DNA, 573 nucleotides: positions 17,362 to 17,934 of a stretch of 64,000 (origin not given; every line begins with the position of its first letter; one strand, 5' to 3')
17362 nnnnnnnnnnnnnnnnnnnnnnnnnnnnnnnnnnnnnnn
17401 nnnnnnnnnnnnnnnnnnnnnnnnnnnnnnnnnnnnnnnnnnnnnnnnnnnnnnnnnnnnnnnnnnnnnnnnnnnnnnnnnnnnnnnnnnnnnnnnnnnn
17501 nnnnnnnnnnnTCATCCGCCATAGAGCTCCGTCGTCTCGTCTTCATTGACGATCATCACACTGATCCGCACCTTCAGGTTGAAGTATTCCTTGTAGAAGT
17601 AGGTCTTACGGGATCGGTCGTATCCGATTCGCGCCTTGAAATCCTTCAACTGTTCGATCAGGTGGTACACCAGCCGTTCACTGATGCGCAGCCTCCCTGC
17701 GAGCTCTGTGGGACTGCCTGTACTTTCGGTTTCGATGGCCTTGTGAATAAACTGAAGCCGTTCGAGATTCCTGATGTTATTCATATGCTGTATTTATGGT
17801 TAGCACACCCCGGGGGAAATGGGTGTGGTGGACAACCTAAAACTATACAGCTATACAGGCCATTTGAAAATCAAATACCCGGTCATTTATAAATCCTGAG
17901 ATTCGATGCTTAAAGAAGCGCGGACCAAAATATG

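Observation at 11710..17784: Candidate undescribed peptide-isoprenoid (RiPP-like) gene island: GG-leader peptide + terpene-synthase-like fusion + RRE-M50 protease + stand-alone C39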

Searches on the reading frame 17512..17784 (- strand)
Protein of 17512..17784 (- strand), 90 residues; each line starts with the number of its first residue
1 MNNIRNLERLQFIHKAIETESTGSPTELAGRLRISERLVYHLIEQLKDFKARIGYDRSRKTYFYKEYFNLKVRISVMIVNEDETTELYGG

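Call 3: search_protein_families(library=pfam, proteins=[window:17512-17784:-], max_evalue=1)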
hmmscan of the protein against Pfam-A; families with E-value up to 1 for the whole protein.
window:17512-17784:- (90 aa): 3 families
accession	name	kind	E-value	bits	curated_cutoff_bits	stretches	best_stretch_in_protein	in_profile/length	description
PF08279.18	HTH_11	-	0.0043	17.3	25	1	9-53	1-46/55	HTH domain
PF13384.12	HTH_23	-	0.016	15.4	24.6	1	7-45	5-40/50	Homeodomain-like domain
PF15943.11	YdaS_toxin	-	0.11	12.8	30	1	13-47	1-33/65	Bacterial toxin YdaS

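Call 4: search_protein_families(library=ncbifam, proteins=[window:17512-17784:-], max_evalue=1)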
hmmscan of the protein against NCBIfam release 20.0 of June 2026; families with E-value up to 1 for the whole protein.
window:17512-17784:- (90 aa): 1 family
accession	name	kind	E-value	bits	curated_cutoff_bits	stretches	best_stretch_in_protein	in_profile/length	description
NF007243.0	PRK09685.1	equivalog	0.047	13.1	199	1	10-49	204-242/303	transcriptional regulator FeaR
